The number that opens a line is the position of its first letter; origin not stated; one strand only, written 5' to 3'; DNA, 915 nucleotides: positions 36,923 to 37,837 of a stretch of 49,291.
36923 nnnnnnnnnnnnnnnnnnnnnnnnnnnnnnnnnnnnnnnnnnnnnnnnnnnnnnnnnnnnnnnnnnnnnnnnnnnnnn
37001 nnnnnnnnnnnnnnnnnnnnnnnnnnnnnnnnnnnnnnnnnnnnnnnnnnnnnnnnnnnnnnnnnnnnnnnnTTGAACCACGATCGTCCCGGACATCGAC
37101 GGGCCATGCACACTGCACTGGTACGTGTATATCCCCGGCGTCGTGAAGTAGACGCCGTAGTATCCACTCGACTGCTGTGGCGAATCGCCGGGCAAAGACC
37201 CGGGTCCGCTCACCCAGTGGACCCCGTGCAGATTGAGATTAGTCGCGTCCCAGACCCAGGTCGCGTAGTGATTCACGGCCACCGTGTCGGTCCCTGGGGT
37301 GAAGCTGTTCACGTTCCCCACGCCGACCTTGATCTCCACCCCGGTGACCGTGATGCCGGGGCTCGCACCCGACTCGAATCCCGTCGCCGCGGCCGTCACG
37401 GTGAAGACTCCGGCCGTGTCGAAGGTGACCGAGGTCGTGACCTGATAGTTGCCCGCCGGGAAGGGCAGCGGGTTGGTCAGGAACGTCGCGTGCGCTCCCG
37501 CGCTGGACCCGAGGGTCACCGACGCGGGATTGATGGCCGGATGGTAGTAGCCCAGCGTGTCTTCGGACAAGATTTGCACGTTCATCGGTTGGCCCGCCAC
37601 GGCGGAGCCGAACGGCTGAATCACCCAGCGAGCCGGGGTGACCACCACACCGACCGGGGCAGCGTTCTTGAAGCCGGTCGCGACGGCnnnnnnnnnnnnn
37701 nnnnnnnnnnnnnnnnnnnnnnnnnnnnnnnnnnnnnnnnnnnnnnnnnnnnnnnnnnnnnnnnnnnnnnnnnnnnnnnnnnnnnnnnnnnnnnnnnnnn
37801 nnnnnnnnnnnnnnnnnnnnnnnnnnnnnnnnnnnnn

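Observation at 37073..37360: Cupredoxin (type-1 copper) domain fused to the C-terminus of a 1,889-aa Ig-repeat surface protein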

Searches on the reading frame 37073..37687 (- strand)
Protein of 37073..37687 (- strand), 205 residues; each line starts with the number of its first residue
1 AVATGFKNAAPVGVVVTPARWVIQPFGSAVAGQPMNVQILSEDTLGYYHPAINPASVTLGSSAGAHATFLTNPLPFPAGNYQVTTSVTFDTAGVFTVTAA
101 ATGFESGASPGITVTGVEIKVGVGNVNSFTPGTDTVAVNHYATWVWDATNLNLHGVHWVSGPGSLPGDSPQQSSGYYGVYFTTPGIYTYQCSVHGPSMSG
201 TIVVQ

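Call 33: predict_structure(alignment_id=A1)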
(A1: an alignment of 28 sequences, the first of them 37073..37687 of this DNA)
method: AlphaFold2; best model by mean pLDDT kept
length: 205 residues; sequences in the alignment: 28
mean_pLDDT: 90.6   pTM: 0.81
mean pLDDT of the five models: 90.6, 89.5, 89.0, 88.6, 86.9
residues with pLDDT >= 90: 155; 70-90: 30; 50-70: 19; < 50: 1
segments of 3 or more residues with pLDDT < 50: none
pLDDT, mean of each block of 10 residues (from residue 1): 62 59 82 95 87 93 96 94 95 96 90 97 93 96 94 96 94 96 98 97 98
secondary structure, 60 per line:
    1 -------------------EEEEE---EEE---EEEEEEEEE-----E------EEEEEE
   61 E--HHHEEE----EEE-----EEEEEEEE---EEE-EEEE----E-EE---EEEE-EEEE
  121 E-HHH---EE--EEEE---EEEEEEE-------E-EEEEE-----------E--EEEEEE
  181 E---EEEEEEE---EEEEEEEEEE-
elements in order: E20-24 E28-30 E34-42 E55-61 E67-69 E74-76 E82-89 E93-95 E97-100 E112-115 E117-121 E133-136 E140-146 E156-160 E175-181 E185-191 E195-204

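Call 35: fold_search(model_id=the predicted structure, library=pdb)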
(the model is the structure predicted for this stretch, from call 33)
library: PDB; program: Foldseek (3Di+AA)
matches with E <= 10: 1995; with E <= 0.001: 176
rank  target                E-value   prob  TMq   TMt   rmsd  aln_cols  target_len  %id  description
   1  6hbe_A                3.5e-08  1.00  0.35  0.18  17.8       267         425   16  Cu-containing nitrite reductase (NirK) from Thermus scotoductus SA-01 (released 2019-01-23)
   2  6hbe_C                1.2e-07  1.00  0.35  0.18  17.8       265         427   17  Cu-containing nitrite reductase (NirK) from Thermus scotoductus SA-01 (released 2019-01-23)
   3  9cck_A                3.3e-07  1.00  0.34  0.18  21.8       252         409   12  Multi-copper oxidase with a C-terminal cupredoxin domain from Nitrosopumilus maritimus (released 2025-02-05)
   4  6tpl_B                7.1e-06  1.00  0.34  0.35  12.6       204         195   16  D0-D1 domain of Intimin (released 2021-01-13)
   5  9ijj_4J               8.4e-06  1.00  0.34  0.13  11.0       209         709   13  In situ structure of the central apparatus in mouse sperm axoneme. (released 2025-06-04)
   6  7r5k_10               9.3e-06  1.00  0.35  0.05  14.6       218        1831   12  Human nuclear pore complex (constricted) (released 2022-06-22)
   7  7pcy                  1.5e-05  1.00  0.38  0.76   2.3        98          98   21  THE CRYSTAL STRUCTURE OF PLASTOCYANIN FROM A GREEN ALGA, ENTEROMORPHA PROLIFERA (released 1990-07-15)
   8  2plt                  1.5e-05  1.00  0.35  0.70   3.0       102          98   24  STRUCTURE DETERMINATION OF PLASTOCYANIN FROM A CRYSTAL SPECIMEN WITH HEMIHEDRAL TWINNING FRACTION OF ONE-HALF (released 1993-10-31)
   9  5fc9_A                2.0e-05  1.00  0.37  0.76   3.4        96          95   23  Novel Purple Cupredoxin from Nitrosopumilus maritimus (released 2016-05-11)
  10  1byp                  2.3e-05  1.00  0.38  0.76   2.5       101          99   21  E43K,D44K DOUBLE MUTANT PLASTOCYANIN FROM SILENE (released 1999-10-19)
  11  1jxd                  2.3e-05  1.00  0.35  0.68   3.2       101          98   26  SOLUTION STRUCTURE OF REDUCED CU(I) PLASTOCYANIN FROM SYNECHOCYSTIS PCC6803 (released 2001-09-26)
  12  1oow                  2.5e-05  1.00  0.34  0.66   4.5       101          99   25  The crystal structure of the spinach plastocyanin double mutant G8D/L12E gives insight into its low reactivity towards p (released 2004-02-17)
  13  1ag6                  2.7e-05  1.00  0.35  0.69   3.3       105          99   23  PLASTOCYANIN FROM SPINACH (released 1998-10-21)
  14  1bxu                  2.7e-05  1.00  0.36  0.74   3.3        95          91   33  OXIDIZED PLASTOCYANIN FROM SYNECHOCOCCUS SP. (released 1999-06-15)
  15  1paz                  2.9e-05  1.00  0.36  0.60   2.1       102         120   19  REFINEMENT OF THE STRUCTURE OF PSEUDOAZURIN FROM ALCALIGENES FAECALIS S-6 AT 1.55 ANGSTROMS RESOLUTION (released 1988-10-09)
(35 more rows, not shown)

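Call 49: find_related_loci(query=window:37073-37687:-, collection=genome_contigs, flank=6000)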
Query window:37073-37687:- (205 aa) in genome_contigs; peptide patterns used: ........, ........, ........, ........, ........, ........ (x = any residue, [..] = any of these).
155 stretches matched a pattern; 4 encode a relative of the query (tblastn E <= 1e-3); 4 distinct loci.
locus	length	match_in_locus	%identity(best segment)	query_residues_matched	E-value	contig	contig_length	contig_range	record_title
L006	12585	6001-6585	61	11-205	1e-70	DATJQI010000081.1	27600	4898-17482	MAG TPA_asm: Gemmatimonadales bacterium isolate SMAG_U14936 k141_4258086, whole genome shotgun sequence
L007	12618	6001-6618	59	1-205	2e-69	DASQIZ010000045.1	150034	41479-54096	MAG TPA_asm: Gemmatimonadales bacterium isolate SMAG_U11872 k141_983113, whole genome shotgun sequence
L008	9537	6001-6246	38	127-205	5e-9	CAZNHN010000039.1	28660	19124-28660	MAG TPA_asm: uncultured Phaeodactylibacter sp. isolate binchicken_co405_48 genome assembly, contig: NODE_2296_length_286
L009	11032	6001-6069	63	181-204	5e-5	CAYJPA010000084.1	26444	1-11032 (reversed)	MAG TPA_asm: uncultured Sphaerobacteraceae bacterium isolate ERP124720_co1_207 genome assembly, contig: NODE_2452_length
